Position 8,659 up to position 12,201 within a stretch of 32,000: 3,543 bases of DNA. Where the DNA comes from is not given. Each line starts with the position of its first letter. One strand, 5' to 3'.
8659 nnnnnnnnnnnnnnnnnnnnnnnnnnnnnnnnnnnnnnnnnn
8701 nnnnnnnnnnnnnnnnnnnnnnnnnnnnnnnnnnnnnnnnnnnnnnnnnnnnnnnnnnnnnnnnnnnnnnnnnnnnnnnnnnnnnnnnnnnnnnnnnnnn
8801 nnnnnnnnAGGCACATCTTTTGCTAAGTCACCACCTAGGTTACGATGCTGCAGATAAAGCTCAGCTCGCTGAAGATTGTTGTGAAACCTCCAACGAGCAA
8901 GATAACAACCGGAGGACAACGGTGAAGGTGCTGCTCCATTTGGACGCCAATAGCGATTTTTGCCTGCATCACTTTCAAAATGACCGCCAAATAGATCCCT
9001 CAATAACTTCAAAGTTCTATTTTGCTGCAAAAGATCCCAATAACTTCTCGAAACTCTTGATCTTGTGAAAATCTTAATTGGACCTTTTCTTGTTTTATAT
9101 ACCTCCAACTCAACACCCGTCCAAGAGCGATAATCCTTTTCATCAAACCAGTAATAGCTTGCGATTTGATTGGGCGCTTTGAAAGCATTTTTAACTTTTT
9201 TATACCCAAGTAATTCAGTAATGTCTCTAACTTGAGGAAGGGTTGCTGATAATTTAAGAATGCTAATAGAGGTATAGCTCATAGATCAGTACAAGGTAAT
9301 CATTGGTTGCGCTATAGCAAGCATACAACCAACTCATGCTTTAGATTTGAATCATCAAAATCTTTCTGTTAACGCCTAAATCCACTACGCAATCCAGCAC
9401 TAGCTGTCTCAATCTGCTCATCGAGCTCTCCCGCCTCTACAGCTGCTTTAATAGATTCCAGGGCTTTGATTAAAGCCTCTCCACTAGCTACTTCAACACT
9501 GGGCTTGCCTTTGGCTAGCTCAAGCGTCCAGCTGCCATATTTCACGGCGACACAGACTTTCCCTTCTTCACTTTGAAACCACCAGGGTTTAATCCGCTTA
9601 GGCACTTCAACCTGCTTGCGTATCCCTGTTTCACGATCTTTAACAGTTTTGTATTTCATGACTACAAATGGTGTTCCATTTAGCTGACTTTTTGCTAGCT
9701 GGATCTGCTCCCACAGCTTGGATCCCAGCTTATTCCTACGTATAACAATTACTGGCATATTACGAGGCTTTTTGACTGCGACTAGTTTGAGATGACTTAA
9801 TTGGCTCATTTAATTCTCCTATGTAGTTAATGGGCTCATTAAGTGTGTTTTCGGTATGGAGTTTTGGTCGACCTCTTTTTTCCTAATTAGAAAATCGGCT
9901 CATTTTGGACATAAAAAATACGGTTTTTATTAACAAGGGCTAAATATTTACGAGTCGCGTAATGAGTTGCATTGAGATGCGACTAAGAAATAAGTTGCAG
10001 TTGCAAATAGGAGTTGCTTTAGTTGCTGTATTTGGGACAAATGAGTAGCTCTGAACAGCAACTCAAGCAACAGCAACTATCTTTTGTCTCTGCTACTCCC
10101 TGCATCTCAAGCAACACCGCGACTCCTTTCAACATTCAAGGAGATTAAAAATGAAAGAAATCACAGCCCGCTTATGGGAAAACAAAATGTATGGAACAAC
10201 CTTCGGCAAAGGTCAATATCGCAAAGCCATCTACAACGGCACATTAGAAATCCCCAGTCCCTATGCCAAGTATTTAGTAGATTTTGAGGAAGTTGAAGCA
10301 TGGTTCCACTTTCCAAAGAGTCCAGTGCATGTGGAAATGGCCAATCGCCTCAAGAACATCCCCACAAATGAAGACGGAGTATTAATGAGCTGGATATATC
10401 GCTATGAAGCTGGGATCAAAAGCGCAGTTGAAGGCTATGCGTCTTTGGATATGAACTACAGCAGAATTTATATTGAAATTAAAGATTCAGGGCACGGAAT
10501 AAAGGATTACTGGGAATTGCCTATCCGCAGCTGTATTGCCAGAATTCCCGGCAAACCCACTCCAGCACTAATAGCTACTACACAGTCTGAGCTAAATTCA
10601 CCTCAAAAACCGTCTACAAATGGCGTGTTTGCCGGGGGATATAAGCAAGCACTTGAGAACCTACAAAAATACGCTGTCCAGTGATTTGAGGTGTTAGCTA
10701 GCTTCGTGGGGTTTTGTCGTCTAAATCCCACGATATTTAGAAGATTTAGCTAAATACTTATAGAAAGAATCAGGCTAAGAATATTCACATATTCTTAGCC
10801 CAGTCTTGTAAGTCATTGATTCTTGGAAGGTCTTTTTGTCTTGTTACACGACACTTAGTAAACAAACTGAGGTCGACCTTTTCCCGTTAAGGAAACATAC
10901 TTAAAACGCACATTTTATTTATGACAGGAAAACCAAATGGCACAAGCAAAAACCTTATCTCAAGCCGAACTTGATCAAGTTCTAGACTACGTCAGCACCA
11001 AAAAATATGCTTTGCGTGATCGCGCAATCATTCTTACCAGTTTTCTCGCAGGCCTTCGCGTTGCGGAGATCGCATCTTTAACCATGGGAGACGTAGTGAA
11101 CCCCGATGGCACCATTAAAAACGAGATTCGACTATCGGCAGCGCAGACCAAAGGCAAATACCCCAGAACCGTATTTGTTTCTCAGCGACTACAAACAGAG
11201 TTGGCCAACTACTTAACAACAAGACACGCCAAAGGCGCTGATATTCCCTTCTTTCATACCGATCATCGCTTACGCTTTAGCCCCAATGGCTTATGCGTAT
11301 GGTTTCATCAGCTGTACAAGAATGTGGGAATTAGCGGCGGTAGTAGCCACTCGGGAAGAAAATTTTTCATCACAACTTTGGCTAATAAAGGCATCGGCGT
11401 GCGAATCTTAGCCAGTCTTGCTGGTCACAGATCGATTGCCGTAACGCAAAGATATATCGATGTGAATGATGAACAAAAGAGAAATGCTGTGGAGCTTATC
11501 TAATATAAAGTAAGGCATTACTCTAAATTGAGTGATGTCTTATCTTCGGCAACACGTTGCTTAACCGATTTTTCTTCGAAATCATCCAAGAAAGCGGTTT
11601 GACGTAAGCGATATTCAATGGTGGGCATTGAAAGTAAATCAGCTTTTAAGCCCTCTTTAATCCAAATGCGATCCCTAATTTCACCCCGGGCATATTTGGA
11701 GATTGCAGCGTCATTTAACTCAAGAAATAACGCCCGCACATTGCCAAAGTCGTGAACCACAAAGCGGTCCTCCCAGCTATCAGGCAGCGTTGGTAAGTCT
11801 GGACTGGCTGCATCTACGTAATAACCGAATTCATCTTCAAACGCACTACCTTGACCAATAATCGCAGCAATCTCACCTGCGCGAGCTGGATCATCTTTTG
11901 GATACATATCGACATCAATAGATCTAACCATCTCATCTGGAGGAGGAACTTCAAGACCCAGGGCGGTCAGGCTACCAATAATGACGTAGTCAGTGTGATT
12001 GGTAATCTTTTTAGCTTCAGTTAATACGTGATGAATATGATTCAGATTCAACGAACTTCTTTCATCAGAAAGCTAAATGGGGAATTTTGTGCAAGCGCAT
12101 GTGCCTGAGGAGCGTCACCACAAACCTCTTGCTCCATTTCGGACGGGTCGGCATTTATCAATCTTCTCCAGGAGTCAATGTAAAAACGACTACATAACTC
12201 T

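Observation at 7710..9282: HEPN-motif protein with novel N-terminal domain plus uncharacterised partner: candidate new abortive-infection/toxin module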

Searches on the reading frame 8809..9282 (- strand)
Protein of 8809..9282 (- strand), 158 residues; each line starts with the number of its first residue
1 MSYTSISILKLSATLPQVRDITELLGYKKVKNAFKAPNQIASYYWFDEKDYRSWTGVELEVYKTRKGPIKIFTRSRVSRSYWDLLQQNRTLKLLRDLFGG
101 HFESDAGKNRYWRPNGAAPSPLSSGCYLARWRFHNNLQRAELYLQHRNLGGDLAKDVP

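Call 62: find_homologous_proteins(query=A3, max_evalue=0.001)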
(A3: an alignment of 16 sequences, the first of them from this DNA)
Query A3 (16 sequences) (158 aa, profile of the alignment): 78 proteins with E <= 0.001 among 835 candidates.
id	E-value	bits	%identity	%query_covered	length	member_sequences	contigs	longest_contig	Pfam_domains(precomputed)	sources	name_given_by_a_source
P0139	1.7e-70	253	57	99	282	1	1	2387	-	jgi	-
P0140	1.7e-68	247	59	99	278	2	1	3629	-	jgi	jgi:hypothetical protein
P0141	1.9e-68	247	61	93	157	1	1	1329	-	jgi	jgi:hypothetical protein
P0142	2.1e-67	243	62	100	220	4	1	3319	-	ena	-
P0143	3.7e-67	243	58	97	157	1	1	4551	-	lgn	-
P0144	4.8e-67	242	59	100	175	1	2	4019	-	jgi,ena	-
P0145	3.3e-66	240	60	99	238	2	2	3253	-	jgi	jgi:hypothetical protein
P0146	1.7e-65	237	58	100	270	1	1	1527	-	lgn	-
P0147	3.0e-65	236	63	93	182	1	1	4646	-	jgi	jgi:hypothetical protein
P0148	7.0e-65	235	61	99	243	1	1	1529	-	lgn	-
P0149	8.6e-65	235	57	100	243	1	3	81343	-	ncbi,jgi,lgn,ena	jgi:hypothetical protein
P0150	1.2e-63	231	61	100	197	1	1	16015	-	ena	-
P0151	2.3e-63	230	64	99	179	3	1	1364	-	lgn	-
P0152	2.4e-63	230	58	93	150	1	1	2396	-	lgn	-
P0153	3.0e-60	220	52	94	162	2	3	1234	-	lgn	-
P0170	3.1e-36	142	29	77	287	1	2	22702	-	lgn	-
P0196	1.6e-30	124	27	75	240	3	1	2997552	-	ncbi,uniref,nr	ncbi:hypothetical protein [Geovibrio thiophilus]|uniref:hypothetical protein n=1 Tax=Geovibrio thiop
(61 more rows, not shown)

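Call 112: find_encoding_contigs(protein=P0196, flank=5000, max_places=2)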
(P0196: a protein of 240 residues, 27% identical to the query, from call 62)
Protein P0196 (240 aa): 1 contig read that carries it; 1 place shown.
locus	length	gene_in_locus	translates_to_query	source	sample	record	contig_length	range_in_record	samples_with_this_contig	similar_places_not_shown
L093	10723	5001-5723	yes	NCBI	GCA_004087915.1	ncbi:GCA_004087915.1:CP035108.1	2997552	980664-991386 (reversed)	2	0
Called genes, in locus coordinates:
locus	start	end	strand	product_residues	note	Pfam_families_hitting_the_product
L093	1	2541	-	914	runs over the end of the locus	PF08269:dCache_2, PF17200:sCache_2, PF17201:Cache_3-Cache_2, PF00989:PAS, PF13426:PAS_9, PF08447:PAS_3, PF00990:GGDEF, PF00563:EAL, +1 more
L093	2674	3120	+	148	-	PF01668:SmpB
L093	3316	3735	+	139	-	PF01047:MarR, PF12802:MarR_2 (weak)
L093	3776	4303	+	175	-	PF02525:Flavodoxin_2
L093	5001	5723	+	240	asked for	-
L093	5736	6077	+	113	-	PF18735:HEPN_RiboL-PSP (weak)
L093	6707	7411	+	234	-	-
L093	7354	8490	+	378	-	PF12167:Arm-DNA-bind_2 (weak), PF22022:Phage_int_M (weak), PF00589:Phage_integrase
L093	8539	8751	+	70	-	-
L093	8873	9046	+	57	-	-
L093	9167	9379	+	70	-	PF13560:HTH_31, PF12844:HTH_19 (weak), PF01381:HTH_3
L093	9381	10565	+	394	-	PF13657:Couple_hipA, PF07804:HipA_C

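Call 113: find_encoding_contigs(protein=P0170, flank=5000, max_places=2)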
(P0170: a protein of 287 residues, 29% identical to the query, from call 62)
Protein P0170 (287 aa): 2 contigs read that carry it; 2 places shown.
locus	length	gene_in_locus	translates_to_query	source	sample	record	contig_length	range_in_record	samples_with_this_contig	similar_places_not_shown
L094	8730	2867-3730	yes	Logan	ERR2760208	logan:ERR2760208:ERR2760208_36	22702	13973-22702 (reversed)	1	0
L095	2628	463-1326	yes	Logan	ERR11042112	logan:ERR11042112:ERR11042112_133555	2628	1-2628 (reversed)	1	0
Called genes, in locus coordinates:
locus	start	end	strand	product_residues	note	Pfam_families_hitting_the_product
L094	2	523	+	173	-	?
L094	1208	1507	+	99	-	-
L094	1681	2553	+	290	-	PF00326:Peptidase_S9, PF12146:Hydrolase_4 (faint), PF08840:BAAT_C (weak)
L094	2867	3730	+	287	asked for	-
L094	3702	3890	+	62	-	-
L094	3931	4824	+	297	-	PF00571:CBS (faint)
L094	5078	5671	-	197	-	PF01583:APS_kinase, PF13671:AAA_33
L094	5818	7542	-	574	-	PF03600:CitMHS, PF02080:TrkA_C, PF00939:Na_sulph_symp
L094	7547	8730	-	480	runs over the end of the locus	PF00009:GTP_EFTU, PF01926:MMR_HSR1 (faint), PF03144:GTP_EFTU_D2 (weak), PF22594:GTP-eEF1A_C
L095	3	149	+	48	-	?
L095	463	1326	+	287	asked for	-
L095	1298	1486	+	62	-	-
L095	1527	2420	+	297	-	PF00571:CBS (faint)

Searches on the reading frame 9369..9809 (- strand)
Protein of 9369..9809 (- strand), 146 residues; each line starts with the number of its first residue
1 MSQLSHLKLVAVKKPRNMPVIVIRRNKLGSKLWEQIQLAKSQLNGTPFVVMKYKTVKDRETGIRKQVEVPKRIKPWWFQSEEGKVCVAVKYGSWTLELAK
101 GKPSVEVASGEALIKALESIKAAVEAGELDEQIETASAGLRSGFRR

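Call 3: search_protein_families(library=pfam, proteins=[window:9369-9809:-], max_evalue=1)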
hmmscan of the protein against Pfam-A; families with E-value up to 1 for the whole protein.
window:9369-9809:- (146 aa): 1 family
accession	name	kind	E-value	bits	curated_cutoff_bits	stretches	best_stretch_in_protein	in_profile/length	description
PF20346.3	DUF6641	-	3.3e-15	56.8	27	1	8-130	23-140/143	Family of unknown function (DUF6641)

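Call 4: search_protein_families(library=padloc, proteins=[window:9369-9809:-], max_evalue=1)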
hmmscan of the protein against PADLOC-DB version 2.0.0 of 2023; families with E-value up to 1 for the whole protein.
window:9369-9809:- (146 aa): 0 families

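Call 6: search_protein_families(library=ncbifam, proteins=[window:9369-9809:-], max_evalue=1)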
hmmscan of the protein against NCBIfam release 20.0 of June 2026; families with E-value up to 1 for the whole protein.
window:9369-9809:- (146 aa): 0 families

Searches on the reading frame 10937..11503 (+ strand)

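Call 3: search_protein_families(library=pfam, proteins=[window:10937-11503:+], max_evalue=1)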
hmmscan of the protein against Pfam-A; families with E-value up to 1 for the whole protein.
window:10937-11503:+ (188 aa): 1 family
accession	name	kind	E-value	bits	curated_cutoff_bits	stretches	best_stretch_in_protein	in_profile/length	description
PF00589.27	Phage_integrase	-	3.5e-22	79.4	27.1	1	6-179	2-171/172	Phage integrase family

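Call 4: search_protein_families(library=padloc, proteins=[window:10937-11503:+], max_evalue=1)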
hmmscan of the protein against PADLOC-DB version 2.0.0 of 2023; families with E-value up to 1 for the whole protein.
window:10937-11503:+ (188 aa): 0 families

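Call 6: search_protein_families(library=ncbifam, proteins=[window:10937-11503:+], max_evalue=1)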
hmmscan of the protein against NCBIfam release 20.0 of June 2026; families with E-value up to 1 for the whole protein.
window:10937-11503:+ (188 aa): 11 families
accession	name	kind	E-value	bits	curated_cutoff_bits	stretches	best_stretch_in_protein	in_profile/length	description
NF040815.2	recomb_XerA_Arch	equivalog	1.6e-20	73.8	220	1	4-183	94-261/263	site-specific tyrosine recombinase/integron integrase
TIGR02224.1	recomb_XerC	equivalog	1e-19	71.1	335.15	1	5-183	105-284/295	tyrosine recombinase XerC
TIGR02225.1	recomb_XerD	equivalog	9.9e-18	64.5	329.6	1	5-181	102-279/290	site-specific tyrosine recombinase XerD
NF001399.0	PRK00283.1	subfamily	2.7e-17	62.9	279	1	5-184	112-291/300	tyrosine recombinase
NF003462.0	PRK05084.1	equivalog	1.5e-10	40.3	267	1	23-186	192-354/360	tyrosine recombinase XerS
NF002331.0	PRK01287.1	subfamily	1.9e-10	40.3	371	1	4-177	139-313/365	site-specific tyrosine recombinase XerC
NF007370.0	PRK09870.1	subfamily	1.1e-08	35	221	1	5-177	11-180/200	tyrosine-type DNA invertase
TIGR02249.1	integrase_gron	subfamily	9.7e-07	28.4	265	2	136-180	260-304/315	integron integrase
NF007371.0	PRK09871.1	subfamily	7.9e-05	22.3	222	2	1-61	1-61/198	tyrosine-type DNA invertase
NF041502.1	integrase_1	equivalog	0.00012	20.9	350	1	13-98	151-239/484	site-specific integrase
NF040693.1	recomb_GmtY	equivalog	0.00015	21.1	340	1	21-96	213-288/441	gamma-mobile-trio recombinase GmtY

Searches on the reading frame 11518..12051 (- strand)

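Call 3: search_protein_families(library=pfam, proteins=[window:11518-12051:-], max_evalue=1)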
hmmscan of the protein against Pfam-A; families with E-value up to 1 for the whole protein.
window:11518-12051:- (177 aa): 1 family
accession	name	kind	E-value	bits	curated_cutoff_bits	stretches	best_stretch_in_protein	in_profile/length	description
PF19502.5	DUF6036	-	7.2e-20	71.9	23.6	1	6-165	3-151/164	Nucleotidyltransferase of unknown function (DUF6036)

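Call 4: search_protein_families(library=padloc, proteins=[window:11518-12051:-], max_evalue=1)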
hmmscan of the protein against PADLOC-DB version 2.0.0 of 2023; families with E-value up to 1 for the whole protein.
window:11518-12051:- (177 aa): 0 families

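Call 6: search_protein_families(library=ncbifam, proteins=[window:11518-12051:-], max_evalue=1)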
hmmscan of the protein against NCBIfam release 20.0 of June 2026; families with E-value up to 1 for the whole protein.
window:11518-12051:- (177 aa): 0 families
